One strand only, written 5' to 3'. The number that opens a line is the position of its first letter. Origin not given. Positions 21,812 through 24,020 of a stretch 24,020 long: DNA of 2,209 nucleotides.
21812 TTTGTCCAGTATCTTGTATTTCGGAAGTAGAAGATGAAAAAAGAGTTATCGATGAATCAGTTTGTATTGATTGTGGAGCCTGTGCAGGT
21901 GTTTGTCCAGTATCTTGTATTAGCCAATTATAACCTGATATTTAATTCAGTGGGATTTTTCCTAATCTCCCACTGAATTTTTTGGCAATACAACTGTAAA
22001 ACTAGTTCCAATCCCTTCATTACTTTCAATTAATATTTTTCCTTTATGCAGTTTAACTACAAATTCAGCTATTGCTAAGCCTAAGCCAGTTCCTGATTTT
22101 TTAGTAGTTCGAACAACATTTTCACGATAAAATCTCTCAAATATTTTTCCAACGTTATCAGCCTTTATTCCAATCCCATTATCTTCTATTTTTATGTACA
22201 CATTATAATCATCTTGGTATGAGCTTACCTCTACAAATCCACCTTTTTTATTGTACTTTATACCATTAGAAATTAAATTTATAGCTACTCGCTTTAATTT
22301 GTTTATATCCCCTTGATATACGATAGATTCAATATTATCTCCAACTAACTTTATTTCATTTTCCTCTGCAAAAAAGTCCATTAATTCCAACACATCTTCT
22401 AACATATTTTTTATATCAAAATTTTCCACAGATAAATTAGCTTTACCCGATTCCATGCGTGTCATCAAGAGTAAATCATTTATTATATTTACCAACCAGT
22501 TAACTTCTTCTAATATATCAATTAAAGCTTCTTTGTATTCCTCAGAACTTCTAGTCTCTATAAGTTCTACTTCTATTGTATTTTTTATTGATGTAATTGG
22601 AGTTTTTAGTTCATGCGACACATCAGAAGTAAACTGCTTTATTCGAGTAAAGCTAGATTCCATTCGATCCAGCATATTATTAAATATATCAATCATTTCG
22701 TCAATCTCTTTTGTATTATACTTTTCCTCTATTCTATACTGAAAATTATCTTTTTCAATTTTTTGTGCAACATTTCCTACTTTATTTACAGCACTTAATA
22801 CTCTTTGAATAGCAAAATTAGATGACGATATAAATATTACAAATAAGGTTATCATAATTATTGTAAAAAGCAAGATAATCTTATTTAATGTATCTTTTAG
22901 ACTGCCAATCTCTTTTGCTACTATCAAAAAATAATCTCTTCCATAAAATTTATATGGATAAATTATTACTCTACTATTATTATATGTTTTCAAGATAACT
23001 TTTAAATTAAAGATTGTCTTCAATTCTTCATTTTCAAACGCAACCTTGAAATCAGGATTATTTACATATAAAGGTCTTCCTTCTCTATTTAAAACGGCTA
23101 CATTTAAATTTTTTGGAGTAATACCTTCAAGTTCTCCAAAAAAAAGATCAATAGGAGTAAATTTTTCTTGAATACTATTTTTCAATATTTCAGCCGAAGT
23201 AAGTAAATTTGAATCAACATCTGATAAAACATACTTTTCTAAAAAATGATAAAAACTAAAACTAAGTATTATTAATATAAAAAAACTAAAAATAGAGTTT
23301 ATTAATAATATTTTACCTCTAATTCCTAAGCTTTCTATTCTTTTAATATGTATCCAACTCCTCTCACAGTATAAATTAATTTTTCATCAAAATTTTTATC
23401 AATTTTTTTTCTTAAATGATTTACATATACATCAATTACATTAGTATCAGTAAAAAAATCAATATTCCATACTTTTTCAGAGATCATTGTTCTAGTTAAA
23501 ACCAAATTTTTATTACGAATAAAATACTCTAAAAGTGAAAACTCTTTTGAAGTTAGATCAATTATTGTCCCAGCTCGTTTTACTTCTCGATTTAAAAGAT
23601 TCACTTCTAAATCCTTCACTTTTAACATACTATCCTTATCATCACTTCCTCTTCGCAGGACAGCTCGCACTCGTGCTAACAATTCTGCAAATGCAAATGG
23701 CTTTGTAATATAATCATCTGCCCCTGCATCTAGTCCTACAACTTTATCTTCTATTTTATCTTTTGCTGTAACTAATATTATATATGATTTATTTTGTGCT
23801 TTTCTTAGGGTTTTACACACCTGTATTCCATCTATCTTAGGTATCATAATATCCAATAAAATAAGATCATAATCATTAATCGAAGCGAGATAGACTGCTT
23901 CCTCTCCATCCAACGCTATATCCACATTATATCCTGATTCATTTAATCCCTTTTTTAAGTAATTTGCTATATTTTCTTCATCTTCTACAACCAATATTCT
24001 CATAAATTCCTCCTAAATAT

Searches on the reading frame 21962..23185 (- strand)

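Call 10: search_protein_families(library=pfam, proteins=[window:21962-23185:-], max_evalue=0.001)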
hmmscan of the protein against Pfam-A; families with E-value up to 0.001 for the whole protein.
window:21962-23185:- (407 aa): 3 families
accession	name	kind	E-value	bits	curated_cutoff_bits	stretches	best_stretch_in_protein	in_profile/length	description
PF02518.31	HATPase_c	-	6.3e-26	91.4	26.4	1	292-402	1-109/111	Histidine kinase-, DNA gyrase B-, and HSP90-like ATPase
PF00512.31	HisKA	-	1.4e-16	60.7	26.9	1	183-247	3-66/66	His Kinase A (phospho-acceptor) domain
PF00672.30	HAMP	-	8.2e-07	29.7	25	1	125-176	2-52/53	HAMP domain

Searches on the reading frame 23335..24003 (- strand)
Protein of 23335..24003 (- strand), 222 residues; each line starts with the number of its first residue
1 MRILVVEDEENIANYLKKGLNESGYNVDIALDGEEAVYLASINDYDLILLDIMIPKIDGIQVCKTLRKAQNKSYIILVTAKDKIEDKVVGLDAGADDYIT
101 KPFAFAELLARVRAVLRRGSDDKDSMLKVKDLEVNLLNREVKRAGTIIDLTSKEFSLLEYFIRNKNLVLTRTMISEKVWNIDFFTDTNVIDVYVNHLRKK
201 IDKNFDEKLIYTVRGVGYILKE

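Call 10: search_protein_families(library=pfam, proteins=[window:23335-24003:-], max_evalue=0.001)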
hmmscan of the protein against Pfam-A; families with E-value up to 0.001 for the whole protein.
window:23335-24003:- (222 aa): 3 families
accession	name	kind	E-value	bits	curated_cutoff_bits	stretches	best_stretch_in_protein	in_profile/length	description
PF00072.30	Response_reg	-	8.8e-31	106.8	30.2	1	3-113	1-111/111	Response regulator receiver domain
PF00486.34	Trans_reg_C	-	1.1e-26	93.1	26.2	1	148-220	4-77/77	Transcriptional regulatory protein, C terminal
PF23198.2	PDE8A_N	-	0.00013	22.4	29.6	1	3-85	13-98/147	PDE8A-like, N-terminal domain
